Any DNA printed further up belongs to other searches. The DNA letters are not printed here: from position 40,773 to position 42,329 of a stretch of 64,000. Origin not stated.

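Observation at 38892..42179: Two different flavin-dependent halogenases in tandem, outside any recognisable biosynthetic cluster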

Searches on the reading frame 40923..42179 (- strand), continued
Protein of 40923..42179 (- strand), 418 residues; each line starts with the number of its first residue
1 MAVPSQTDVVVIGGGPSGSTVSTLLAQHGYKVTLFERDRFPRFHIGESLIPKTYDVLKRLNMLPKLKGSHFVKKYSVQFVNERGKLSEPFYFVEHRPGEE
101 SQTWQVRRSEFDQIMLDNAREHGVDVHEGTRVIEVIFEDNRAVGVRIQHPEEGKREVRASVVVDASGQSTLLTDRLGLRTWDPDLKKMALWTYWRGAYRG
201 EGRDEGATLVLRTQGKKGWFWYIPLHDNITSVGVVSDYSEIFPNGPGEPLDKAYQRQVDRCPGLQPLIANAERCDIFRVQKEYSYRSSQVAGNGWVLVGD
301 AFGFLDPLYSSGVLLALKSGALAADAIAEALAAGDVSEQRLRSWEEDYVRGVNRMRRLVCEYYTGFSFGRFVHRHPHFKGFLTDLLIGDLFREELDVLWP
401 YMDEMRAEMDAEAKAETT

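Call 21: find_homologous_proteins(query=window:40923-42179:-, max_evalue=1e-30)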
Query window:40923-42179:- (418 aa): 8000 proteins with E <= 1e-30 among 8000 candidates; the best 120 are listed.
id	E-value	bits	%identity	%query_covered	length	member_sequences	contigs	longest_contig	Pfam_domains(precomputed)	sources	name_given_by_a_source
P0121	1.3e-262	889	91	98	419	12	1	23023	PF01266.31,PF13450.13,PF00890.31,PF07992.21,PF00070.34,PF03486.21,PF04820.21,PF00732.26,PF01494.26,PF12831.14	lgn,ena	-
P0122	2.3e-205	700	72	98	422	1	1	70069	PF01266.31,PF13450.13,PF00890.31,PF07992.21,PF03486.21,PF04820.21,PF01494.26,PF12831.14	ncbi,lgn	-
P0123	1.2e-204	698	71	99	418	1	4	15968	PF01266.31,PF13450.13,PF00890.31,PF07992.21,PF00070.34,PF03486.21,PF04820.21,PF01494.26,PF12831.14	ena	-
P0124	1.3e-204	698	72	97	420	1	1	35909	PF01266.31,PF00890.31,PF07992.21,PF04820.21,PF00732.26,PF01494.26,PF12831.14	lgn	-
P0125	1.7e-204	697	73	96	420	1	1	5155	PF01266.31,PF13450.13,PF00890.31,PF07992.21,PF00070.34,PF03486.21,PF04820.21,PF00732.26,PF01494.26,PF12831.14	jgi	jgi:flavin-dependent dehydrogenase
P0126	2.1e-204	697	72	98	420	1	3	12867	PF01266.31,PF13450.13,PF00890.31,PF07992.21,PF00070.34,PF03486.21,PF04820.21,PF00732.26,PF01494.26,PF12831.14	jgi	jgi:flavin-dependent dehydrogenase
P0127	6.3e-204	696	71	100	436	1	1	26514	PF01266.31,PF13450.13,PF00890.31,PF07992.21,PF04820.21,PF01494.26,PF12831.14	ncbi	-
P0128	8.0e-204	695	71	99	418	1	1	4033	PF01266.31,PF13450.13,PF00890.31,PF07992.21,PF00070.34,PF03486.21,PF04820.21,PF01494.26,PF12831.14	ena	-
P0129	3.2e-203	693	71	99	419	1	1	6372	PF13450.13,PF07992.21,PF00070.34,PF03486.21,PF05834.19,PF00732.26,PF01134.29,PF01494.26,PF12831.14,PF01946.24,PF01266.31,PF00890.31,PF04820.21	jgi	jgi:flavin-dependent dehydrogenase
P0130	4.0e-203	693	70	99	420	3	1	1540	PF01266.31,PF13450.13,PF00890.31,PF07992.21,PF00070.34,PF03486.21,PF04820.21,PF01494.26,PF12831.14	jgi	jgi:flavin-dependent dehydrogenase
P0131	4.7e-203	693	71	98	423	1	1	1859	PF01266.31,PF13450.13,PF00890.31,PF07992.21,PF00070.34,PF03486.21,PF04820.21,PF01134.29,PF01494.26,PF12831.14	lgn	-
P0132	7.8e-203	692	72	98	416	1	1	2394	PF01266.31,PF13450.13,PF00890.31,PF07992.21,PF00070.34,PF03486.21,PF04820.21,PF05834.19,PF00732.26,PF01494.26,PF12831.14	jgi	jgi:flavin-dependent dehydrogenase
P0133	1.1e-202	692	72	98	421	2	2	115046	PF01266.31,PF13450.13,PF00890.31,PF07992.21,PF00070.34,PF04820.21,PF05834.19,PF01494.26,PF12831.14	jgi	jgi:flavin-dependent dehydrogenase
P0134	1.8e-202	691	72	98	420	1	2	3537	PF01266.31,PF00890.31,PF07992.21,PF03486.21,PF04820.21,PF00732.26,PF01494.26,PF12831.14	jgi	jgi:flavin-dependent dehydrogenase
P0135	2.4e-202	690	72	98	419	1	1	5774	PF01266.31,PF13450.13,PF00890.31,PF07992.21,PF00070.34,PF03486.21,PF04820.21,PF05834.19,PF01494.26,PF12831.14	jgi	jgi:flavin-dependent dehydrogenase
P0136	5.0e-201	686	70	98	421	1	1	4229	PF01266.31,PF13450.13,PF00890.31,PF07992.21,PF03486.21,PF04820.21,PF00732.26,PF01494.26,PF12831.14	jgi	jgi:flavin-dependent dehydrogenase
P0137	6.5e-201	686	71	98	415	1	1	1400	PF01266.31,PF13450.13,PF00890.31,PF07992.21,PF04820.21,PF01494.26,PF12831.14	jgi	jgi:flavin-dependent dehydrogenase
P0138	9.4e-201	685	70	97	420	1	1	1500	PF01266.31,PF13450.13,PF00890.31,PF07992.21,PF00070.34,PF03486.21,PF04820.21,PF05834.19,PF00732.26,PF01494.26,PF12831.14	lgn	-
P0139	1.2e-200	685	71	97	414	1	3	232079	PF13450.13,PF07992.21,PF00070.34,PF03486.21,PF05834.19,PF00732.26,PF01494.26,PF12831.14,PF01946.24,PF01266.31,PF00890.31,PF04820.21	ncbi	-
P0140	1.4e-200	685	71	96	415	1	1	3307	PF01266.31,PF13450.13,PF00890.31,PF07992.21,PF03486.21,PF04820.21,PF05834.19,PF00732.26,PF01134.29,PF01494.26,PF12831.14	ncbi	-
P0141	1.6e-200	684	71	93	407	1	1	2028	PF01266.31,PF13450.13,PF00890.31,PF07992.21,PF04820.21,PF01494.26,PF12831.14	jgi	jgi:flavin-dependent dehydrogenase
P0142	1.8e-200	684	71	98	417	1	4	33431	PF01266.31,PF13450.13,PF00890.31,PF07992.21,PF00070.34,PF04820.21,PF05834.19,PF01494.26,PF12831.14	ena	-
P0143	1.9e-200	684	71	99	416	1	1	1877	PF01266.31,PF13450.13,PF00890.31,PF07992.21,PF00070.34,PF03486.21,PF04820.21,PF05834.19,PF00732.26,PF01494.26,PF12831.14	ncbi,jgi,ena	-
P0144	2.6e-200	684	71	99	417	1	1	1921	PF01266.31,PF13450.13,PF00890.31,PF07992.21,PF00070.34,PF04820.21,PF05834.19,PF01494.26,PF12831.14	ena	-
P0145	3.0e-200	683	72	96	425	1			PF01266.31,PF13450.13,PF00890.31,PF07992.21,PF00070.34,PF03486.21,PF04820.21,PF00732.26,PF01494.26,PF12831.14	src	-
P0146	3.3e-200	683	70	98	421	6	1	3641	PF01266.31,PF13450.13,PF00890.31,PF07992.21,PF00070.34,PF03486.21,PF04820.21,PF05834.19,PF01494.26,PF12831.14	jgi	jgi:flavin-dependent dehydrogenase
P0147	4.6e-200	683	71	96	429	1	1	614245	PF01266.31,PF13450.13,PF00890.31,PF07992.21,PF04820.21,PF01494.26,PF12831.14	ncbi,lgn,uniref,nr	ncbi:NAD(P)/FAD-dependent oxidoreductase [Fimbriiglobus ruber]|uniref:FAD-binding protein n=1 Tax=Fi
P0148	5.0e-200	683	69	99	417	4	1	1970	PF01266.31,PF13450.13,PF00890.31,PF07992.21,PF04820.21,PF05834.19,PF01494.26,PF12831.14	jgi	jgi:flavin-dependent dehydrogenase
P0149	6.8e-200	682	70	97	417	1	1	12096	PF01266.31,PF13450.13,PF00890.31,PF07992.21,PF00070.34,PF04820.21,PF01494.26,PF12831.14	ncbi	-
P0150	7.6e-200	682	70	100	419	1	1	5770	PF01946.24,PF01266.31,PF13450.13,PF00890.31,PF07992.21,PF04820.21,PF05834.19,PF00732.26,PF01494.26,PF12831.14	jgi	-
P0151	7.9e-200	682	70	99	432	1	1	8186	PF01266.31,PF13450.13,PF00890.31,PF07992.21,PF00070.34,PF03486.21,PF04820.21,PF05834.19,PF00732.26,PF01494.26,PF12831.14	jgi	jgi:flavin-dependent dehydrogenase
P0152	8.3e-200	682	70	98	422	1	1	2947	PF01266.31,PF13450.13,PF00890.31,PF07992.21,PF00070.34,PF03486.21,PF04820.21,PF05834.19,PF00732.26,PF01494.26,PF12831.14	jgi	jgi:flavin-dependent dehydrogenase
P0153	9.1e-200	682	69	99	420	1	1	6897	PF01946.24,PF01266.31,PF13450.13,PF00890.31,PF07992.21,PF03486.21,PF04820.21,PF05834.19,PF00732.26,PF01494.26,PF12831.14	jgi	-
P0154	1.8e-199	681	69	99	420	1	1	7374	PF01266.31,PF13450.13,PF00890.31,PF07992.21,PF00070.34,PF03486.21,PF04820.21,PF01494.26,PF12831.14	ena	-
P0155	2.1e-199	681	69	99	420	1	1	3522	PF01266.31,PF13450.13,PF00890.31,PF07992.21,PF00070.34,PF03486.21,PF04820.21,PF05834.19,PF01494.26,PF12831.14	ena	-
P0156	2.5e-199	680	69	99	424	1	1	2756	PF01266.31,PF13450.13,PF00890.31,PF07992.21,PF04820.21,PF05834.19,PF01494.26,PF12831.14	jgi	jgi:flavin-dependent dehydrogenase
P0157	2.5e-199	680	70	99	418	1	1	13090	PF01266.31,PF13450.13,PF00890.31,PF07992.21,PF00070.34,PF04820.21,PF05834.19,PF01494.26,PF12831.14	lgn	-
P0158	2.7e-199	680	71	93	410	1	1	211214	PF01266.31,PF13450.13,PF00890.31,PF07992.21,PF04820.21,PF00732.26,PF01494.26,PF12831.14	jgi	jgi:flavin-dependent dehydrogenase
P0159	3.0e-199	680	71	97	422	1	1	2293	PF13450.13,PF07992.21,PF00070.34,PF03486.21,PF05834.19,PF00732.26,PF01134.29,PF01494.26,PF12831.14,PF01266.31,PF00890.31,PF04820.21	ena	-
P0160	3.3e-199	680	69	99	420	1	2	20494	PF01946.24,PF01266.31,PF13450.13,PF00890.31,PF07992.21,PF03486.21,PF04820.21,PF05834.19,PF00732.26,PF01494.26,PF12831.14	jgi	-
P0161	4.7e-199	680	69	99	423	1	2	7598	PF01266.31,PF13450.13,PF00890.31,PF07992.21,PF00070.34,PF03486.21,PF04820.21,PF05834.19,PF01494.26,PF12831.14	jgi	jgi:flavin-dependent dehydrogenase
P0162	7.5e-199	679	70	97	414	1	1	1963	PF01266.31,PF13450.13,PF00890.31,PF07992.21,PF04820.21,PF05834.19,PF01494.26,PF12831.14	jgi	jgi:flavin-dependent dehydrogenase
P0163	9.2e-199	679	73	97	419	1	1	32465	PF01266.31,PF13450.13,PF00890.31,PF07992.21,PF00070.34,PF04820.21,PF00732.26,PF01494.26,PF12831.14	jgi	jgi:flavin-dependent dehydrogenase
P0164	9.2e-199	679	71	98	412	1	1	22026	PF01266.31,PF13450.13,PF00890.31,PF07992.21,PF00070.34,PF03486.21,PF04820.21,PF05834.19,PF00732.26,PF01494.26,PF12831.14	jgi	jgi:flavin-dependent dehydrogenase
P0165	1.0e-198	678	69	99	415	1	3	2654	PF13450.13,PF07992.21,PF00070.34,PF03486.21,PF05834.19,PF00732.26,PF01494.26,PF12831.14,PF01946.24,PF01266.31,PF00890.31,PF04820.21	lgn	-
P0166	1.1e-198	678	71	96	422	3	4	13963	PF01266.31,PF13450.13,PF00890.31,PF07992.21,PF00070.34,PF03486.21,PF04820.21,PF05834.19,PF01134.29,PF01494.26,PF12831.14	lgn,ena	-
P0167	1.9e-198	678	70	99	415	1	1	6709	PF01266.31,PF00890.31,PF07992.21,PF04820.21,PF00732.26,PF01494.26,PF12831.14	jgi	jgi:flavin-dependent dehydrogenase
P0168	1.9e-198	678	71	95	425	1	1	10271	PF01266.31,PF13450.13,PF00890.31,PF07992.21,PF00070.34,PF03486.21,PF04820.21,PF05834.19,PF01494.26,PF12831.14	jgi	jgi:flavin-dependent dehydrogenase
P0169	2.0e-198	678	69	98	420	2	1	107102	PF13450.13,PF07992.21,PF00070.34,PF03486.21,PF05834.19,PF01134.29,PF01494.26,PF12831.14,PF01946.24,PF01266.31,PF00890.31,PF04820.21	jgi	jgi:flavin-dependent dehydrogenase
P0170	2.0e-198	677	71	98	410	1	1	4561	PF01266.31,PF00890.31,PF07992.21,PF03486.21,PF04820.21,PF00732.26,PF01494.26,PF12831.14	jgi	jgi:flavin-dependent dehydrogenase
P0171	2.1e-198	677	69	98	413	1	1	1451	PF01266.31,PF13450.13,PF00890.31,PF07992.21,PF00070.34,PF03486.21,PF04820.21,PF01494.26,PF12831.14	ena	-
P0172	2.2e-198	677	70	98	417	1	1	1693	PF01266.31,PF13450.13,PF00890.31,PF07992.21,PF04820.21,PF01494.26,PF12831.14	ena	-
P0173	2.3e-198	677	70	98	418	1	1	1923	PF01266.31,PF13450.13,PF00890.31,PF07992.21,PF00070.34,PF03486.21,PF04820.21,PF01494.26,PF12831.14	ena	-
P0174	2.7e-198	677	68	100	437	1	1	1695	PF01266.31,PF00890.31,PF07992.21,PF03486.21,PF04820.21,PF00732.26,PF01494.26,PF12831.14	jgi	jgi:flavin-dependent dehydrogenase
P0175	3.1e-198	677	69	97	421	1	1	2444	PF01266.31,PF13450.13,PF00890.31,PF07992.21,PF03486.21,PF04820.21,PF01494.26,PF12831.14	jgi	-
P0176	4.1e-198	676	69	96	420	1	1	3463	PF01266.31,PF13450.13,PF00890.31,PF07992.21,PF00070.34,PF03486.21,PF04820.21,PF05834.19,PF01494.26,PF12831.14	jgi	jgi:flavin-dependent dehydrogenase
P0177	4.1e-198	676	70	97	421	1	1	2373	PF01266.31,PF13450.13,PF00890.31,PF07992.21,PF00070.34,PF03486.21,PF04820.21,PF00732.26,PF01494.26,PF12831.14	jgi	jgi:flavin-dependent dehydrogenase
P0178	4.2e-198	676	70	98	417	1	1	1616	PF01266.31,PF13450.13,PF00890.31,PF07992.21,PF04820.21,PF01494.26,PF12831.14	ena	-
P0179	5.2e-198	676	70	96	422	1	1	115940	PF01266.31,PF13450.13,PF00890.31,PF07992.21,PF00070.34,PF03486.21,PF04820.21,PF05834.19,PF00732.26,PF01494.26,PF12831.14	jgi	jgi:flavin-dependent dehydrogenase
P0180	5.4e-198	676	70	98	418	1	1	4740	PF01946.24,PF01266.31,PF13450.13,PF00890.31,PF07992.21,PF00070.34,PF04820.21,PF05834.19,PF01494.26,PF12831.14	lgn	-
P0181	5.9e-198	676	68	99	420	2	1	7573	PF01946.24,PF01266.31,PF13450.13,PF00890.31,PF07992.21,PF03486.21,PF04820.21,PF01494.26,PF12831.14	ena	-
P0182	6.1e-198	676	70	99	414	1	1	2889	PF01266.31,PF13450.13,PF00890.31,PF07992.21,PF00070.34,PF03486.21,PF04820.21,PF05834.19,PF00732.26,PF01494.26,PF12831.14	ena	-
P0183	7.4e-198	676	68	99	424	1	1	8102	PF13450.13,PF07992.21,PF00070.34,PF03486.21,PF05834.19,PF00732.26,PF01134.29,PF01494.26,PF12831.14,PF01266.31,PF00890.31,PF04820.21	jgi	jgi:flavin-dependent dehydrogenase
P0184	7.7e-198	676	69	99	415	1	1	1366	PF01266.31,PF00890.31,PF07992.21,PF03486.21,PF04820.21,PF05834.19,PF01494.26,PF12831.14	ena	-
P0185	8.8e-198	675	70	96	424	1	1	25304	PF01946.24,PF01266.31,PF00890.31,PF07992.21,PF00070.34,PF03486.21,PF04820.21,PF01494.26,PF12831.14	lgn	-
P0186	1.1e-197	675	70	96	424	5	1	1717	PF01946.24,PF01266.31,PF13450.13,PF00890.31,PF07992.21,PF03486.21,PF04820.21,PF00732.26,PF01494.26,PF12831.14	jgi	-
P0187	1.2e-197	675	69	99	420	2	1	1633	PF01266.31,PF13450.13,PF00890.31,PF07992.21,PF00070.34,PF03486.21,PF04820.21,PF00732.26,PF01494.26,PF12831.14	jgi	jgi:flavin-dependent dehydrogenase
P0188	1.3e-197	675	70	97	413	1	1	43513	PF01266.31,PF13450.13,PF00890.31,PF07992.21,PF00070.34,PF03486.21,PF04820.21,PF05834.19,PF01494.26,PF12831.14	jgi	jgi:flavin-dependent dehydrogenase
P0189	1.4e-197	675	70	99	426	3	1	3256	PF01266.31,PF13450.13,PF00890.31,PF07992.21,PF00070.34,PF03486.21,PF04820.21,PF05834.19,PF01494.26,PF12831.14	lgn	-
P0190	1.5e-197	675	70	99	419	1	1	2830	PF01266.31,PF13450.13,PF00890.31,PF07992.21,PF03486.21,PF04820.21,PF05834.19,PF01494.26,PF12831.14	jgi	jgi:flavin-dependent dehydrogenase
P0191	1.5e-197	675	71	98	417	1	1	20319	PF01266.31,PF13450.13,PF00890.31,PF07992.21,PF00070.34,PF04820.21,PF00732.26,PF01494.26,PF12831.14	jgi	jgi:flavin-dependent dehydrogenase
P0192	1.5e-197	675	71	97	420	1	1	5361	PF01266.31,PF13450.13,PF00890.31,PF07992.21,PF00070.34,PF03486.21,PF04820.21,PF05834.19,PF01494.26,PF12831.14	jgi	jgi:flavin-dependent dehydrogenase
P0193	1.6e-197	675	70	96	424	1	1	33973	PF01266.31,PF13450.13,PF00890.31,PF07992.21,PF00070.34,PF03486.21,PF04820.21,PF05834.19,PF01494.26,PF12831.14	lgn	-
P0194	1.8e-197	674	69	98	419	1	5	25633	PF13450.13,PF07992.21,PF00070.34,PF03486.21,PF05834.19,PF01134.29,PF01494.26,PF12831.14,PF01946.24,PF01266.31,PF00890.31,PF04820.21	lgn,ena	-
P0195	1.9e-197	674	69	99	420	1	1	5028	PF01266.31,PF13450.13,PF00890.31,PF07992.21,PF00070.34,PF03486.21,PF04820.21,PF05834.19,PF00732.26,PF01494.26,PF12831.14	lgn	-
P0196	2.4e-197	674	71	97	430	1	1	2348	PF01946.24,PF01266.31,PF13450.13,PF00890.31,PF07992.21,PF00070.34,PF03486.21,PF04820.21,PF00732.26,PF01494.26,PF12831.14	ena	-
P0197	2.7e-197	674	69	99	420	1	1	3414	PF01266.31,PF13450.13,PF00890.31,PF07992.21,PF03486.21,PF04820.21,PF05834.19,PF01494.26,PF12831.14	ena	-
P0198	2.8e-197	674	70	96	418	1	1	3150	PF01266.31,PF13450.13,PF00890.31,PF07992.21,PF00070.34,PF03486.21,PF04820.21,PF05834.19,PF00732.26,PF01494.26,PF12831.14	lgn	-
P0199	2.8e-197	674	70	97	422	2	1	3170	PF01266.31,PF13450.13,PF00890.31,PF07992.21,PF00070.34,PF03486.21,PF04820.21,PF05834.19,PF00732.26,PF01494.26,PF12831.14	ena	-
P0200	3.3e-197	673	70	99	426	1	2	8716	PF01266.31,PF13450.13,PF00890.31,PF07992.21,PF04820.21,PF05834.19,PF01494.26,PF12831.14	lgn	-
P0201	4.1e-197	673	69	99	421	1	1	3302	PF01266.31,PF13450.13,PF00890.31,PF07992.21,PF03486.21,PF04820.21,PF05834.19,PF00732.26,PF01494.26,PF12831.14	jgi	jgi:flavin-dependent dehydrogenase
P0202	4.2e-197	673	71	98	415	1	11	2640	PF01266.31,PF13450.13,PF00890.31,PF07992.21,PF04820.21,PF01494.26,PF12831.14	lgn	-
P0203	4.4e-197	673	69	96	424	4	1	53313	PF13450.13,PF07992.21,PF00070.34,PF03486.21,PF00732.26,PF01134.29,PF01494.26,PF12831.14,PF01946.24,PF01266.31,PF00890.31,PF04820.21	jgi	jgi:flavin-dependent dehydrogenase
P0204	4.9e-197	673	69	98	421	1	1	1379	PF01946.24,PF01266.31,PF13450.13,PF00890.31,PF07992.21,PF03486.21,PF04820.21,PF01494.26,PF12831.14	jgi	jgi:flavin-dependent dehydrogenase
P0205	5.1e-197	673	71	97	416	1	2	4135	PF01266.31,PF13450.13,PF00890.31,PF07992.21,PF00070.34,PF03486.21,PF04820.21,PF01494.26,PF12831.14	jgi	jgi:flavin-dependent dehydrogenase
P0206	1.0e-196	672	69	100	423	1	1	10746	PF01946.24,PF01266.31,PF13450.13,PF00890.31,PF07992.21,PF03486.21,PF04820.21,PF05834.19,PF00732.26,PF01494.26,PF12831.14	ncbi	-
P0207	1.0e-196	672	69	99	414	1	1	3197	PF01266.31,PF13450.13,PF00890.31,PF07992.21,PF03486.21,PF04820.21,PF05834.19,PF01494.26,PF12831.14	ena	-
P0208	1.1e-196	672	70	97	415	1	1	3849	PF01946.24,PF01266.31,PF13450.13,PF00890.31,PF07992.21,PF00070.34,PF03486.21,PF04820.21,PF01494.26,PF12831.14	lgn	-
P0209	1.1e-196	672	68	97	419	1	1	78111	PF13450.13,PF07992.21,PF00070.34,PF03486.21,PF05834.19,PF01134.29,PF01494.26,PF12831.14,PF01946.24,PF01266.31,PF00890.31,PF04820.21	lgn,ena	-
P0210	1.2e-196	672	69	98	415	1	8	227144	PF01266.31,PF13450.13,PF00890.31,PF04820.21,PF01494.26,PF12831.14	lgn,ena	-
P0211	1.5e-196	671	69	99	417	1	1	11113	PF01266.31,PF13450.13,PF00890.31,PF07992.21,PF00070.34,PF03486.21,PF04820.21,PF05834.19,PF01134.29,PF01494.26,PF12831.14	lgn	-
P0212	1.5e-196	671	69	99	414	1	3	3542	PF01266.31,PF13450.13,PF00890.31,PF07992.21,PF03486.21,PF04820.21,PF05834.19,PF01494.26,PF12831.14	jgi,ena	-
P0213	1.7e-196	671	69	99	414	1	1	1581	PF01266.31,PF13450.13,PF00890.31,PF07992.21,PF03486.21,PF04820.21,PF05834.19,PF01494.26,PF12831.14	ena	-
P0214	1.7e-196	671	72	96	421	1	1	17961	PF01266.31,PF13450.13,PF00890.31,PF07992.21,PF00070.34,PF04820.21,PF00732.26,PF01494.26,PF12831.14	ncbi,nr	ncbi:MAG: tryptophan 7-halogenase [Gemmataceae bacterium]|nr:tryptophan 7-halogenase [Gemmataceae ba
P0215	1.7e-196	671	69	98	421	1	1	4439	PF01266.31,PF13450.13,PF00890.31,PF07992.21,PF00070.34,PF03486.21,PF04820.21,PF05834.19,PF00732.26,PF01494.26,PF12831.14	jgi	-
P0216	2.0e-196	671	70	98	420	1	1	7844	PF01266.31,PF13450.13,PF00890.31,PF07992.21,PF00070.34,PF03486.21,PF04820.21,PF05834.19,PF01494.26,PF12831.14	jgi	jgi:flavin-dependent dehydrogenase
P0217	2.2e-196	671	69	98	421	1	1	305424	PF01266.31,PF13450.13,PF00890.31,PF07992.21,PF00070.34,PF04820.21,PF01494.26,PF12831.14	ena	-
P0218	2.2e-196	671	69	99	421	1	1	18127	PF01266.31,PF13450.13,PF00890.31,PF07992.21,PF03486.21,PF04820.21,PF05834.19,PF00732.26,PF01134.29,PF01494.26,PF12831.14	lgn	-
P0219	2.2e-196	671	70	98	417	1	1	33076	PF01266.31,PF13450.13,PF00890.31,PF07992.21,PF04820.21,PF01494.26,PF12831.14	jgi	jgi:flavin-dependent dehydrogenase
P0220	2.3e-196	671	69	97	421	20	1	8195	PF13450.13,PF07992.21,PF00070.34,PF03486.21,PF05834.19,PF00732.26,PF01134.29,PF01494.26,PF12831.14,PF01266.31,PF00890.31,PF04820.21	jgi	jgi:flavin-dependent dehydrogenase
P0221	2.3e-196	671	71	96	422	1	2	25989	PF01266.31,PF00890.31,PF07992.21,PF04820.21,PF05834.19,PF00732.26,PF01494.26,PF12831.14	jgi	-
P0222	2.6e-196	670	69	97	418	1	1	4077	PF01266.31,PF00890.31,PF07992.21,PF03486.21,PF04820.21,PF05834.19,PF00732.26,PF01494.26,PF12831.14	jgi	jgi:flavin-dependent dehydrogenase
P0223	2.9e-196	670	68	99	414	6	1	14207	PF01266.31,PF13450.13,PF00890.31,PF07992.21,PF03486.21,PF04820.21,PF05834.19,PF01494.26,PF12831.14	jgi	-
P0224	3.2e-196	670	69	98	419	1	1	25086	PF13450.13,PF07992.21,PF00070.34,PF03486.21,PF05834.19,PF01134.29,PF01494.26,PF12831.14,PF01946.24,PF01266.31,PF00890.31,PF04820.21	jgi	jgi:flavin-dependent dehydrogenase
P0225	3.6e-196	670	70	98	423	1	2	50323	PF01266.31,PF13450.13,PF00890.31,PF07992.21,PF03486.21,PF04820.21,PF01494.26,PF12831.14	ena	-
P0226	3.7e-196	670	67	99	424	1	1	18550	PF01266.31,PF00890.31,PF07992.21,PF03486.21,PF04820.21,PF05834.19,PF00732.26,PF01134.29,PF01494.26,PF12831.14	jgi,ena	-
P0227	4.1e-196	670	69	99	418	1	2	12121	PF01266.31,PF13450.13,PF00890.31,PF07992.21,PF00070.34,PF03486.21,PF04820.21,PF05834.19,PF01134.29,PF01494.26,PF12831.14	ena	-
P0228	4.3e-196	670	69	97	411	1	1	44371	PF01266.31,PF00890.31,PF07992.21,PF04820.21,PF01494.26,PF12831.14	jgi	jgi:flavin-dependent dehydrogenase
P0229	4.5e-196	670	71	96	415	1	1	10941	PF01266.31,PF13450.13,PF00890.31,PF07992.21,PF03486.21,PF04820.21,PF05834.19,PF00732.26,PF01494.26,PF12831.14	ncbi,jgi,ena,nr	ncbi:MAG TPA: NAD(P)/FAD-dependent oxidoreductase [Gemmataceae bacterium]|nr:NAD(P)/FAD-dependent ox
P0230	4.9e-196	670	68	100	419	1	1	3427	PF01266.31,PF13450.13,PF00890.31,PF07992.21,PF00070.34,PF03486.21,PF04820.21,PF01134.29,PF01494.26,PF12831.14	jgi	jgi:flavin-dependent dehydrogenase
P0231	5.1e-196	670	69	98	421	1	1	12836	PF01266.31,PF13450.13,PF00890.31,PF07992.21,PF00070.34,PF04820.21,PF01494.26,PF12831.14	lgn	-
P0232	6.4e-196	669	68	99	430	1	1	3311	PF13450.13,PF07992.21,PF00070.34,PF03486.21,PF05834.19,PF00732.26,PF01494.26,PF12831.14,PF01946.24,PF01266.31,PF00890.31,PF04820.21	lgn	-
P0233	7.3e-196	669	69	97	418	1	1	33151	PF01266.31,PF13450.13,PF00890.31,PF07992.21,PF00070.34,PF03486.21,PF04820.21,PF05834.19,PF01134.29,PF01494.26,PF12831.14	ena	-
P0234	7.5e-196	669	69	99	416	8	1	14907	PF01266.31,PF13450.13,PF00890.31,PF07992.21,PF00070.34,PF03486.21,PF04820.21,PF00732.26,PF01494.26,PF12831.14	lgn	-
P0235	7.7e-196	669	69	99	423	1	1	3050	PF01946.24,PF01266.31,PF13450.13,PF00890.31,PF07992.21,PF04820.21,PF05834.19,PF00732.26,PF01494.26,PF12831.14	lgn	-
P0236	8.3e-196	669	69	98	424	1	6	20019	PF01266.31,PF13450.13,PF00890.31,PF07992.21,PF00070.34,PF04820.21,PF05834.19,PF01494.26,PF12831.14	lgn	-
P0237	8.4e-196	669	68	98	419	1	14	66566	PF01266.31,PF13450.13,PF00890.31,PF07992.21,PF00070.34,PF03486.21,PF04820.21,PF05834.19,PF01494.26,PF12831.14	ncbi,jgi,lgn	jgi:flavin-dependent dehydrogenase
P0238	9.4e-196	669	70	98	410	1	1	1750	PF01266.31,PF13450.13,PF00890.31,PF07992.21,PF04820.21,PF01494.26,PF12831.14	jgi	jgi:flavin-dependent dehydrogenase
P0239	9.9e-196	669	69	99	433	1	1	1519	PF01266.31,PF13450.13,PF00890.31,PF07992.21,PF00070.34,PF03486.21,PF04820.21,PF05834.19,PF00732.26,PF01494.26,PF12831.14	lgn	-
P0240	1.1e-195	668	69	97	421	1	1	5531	PF01266.31,PF13450.13,PF00890.31,PF07992.21,PF00070.34,PF03486.21,PF04820.21,PF05834.19,PF01494.26,PF12831.14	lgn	-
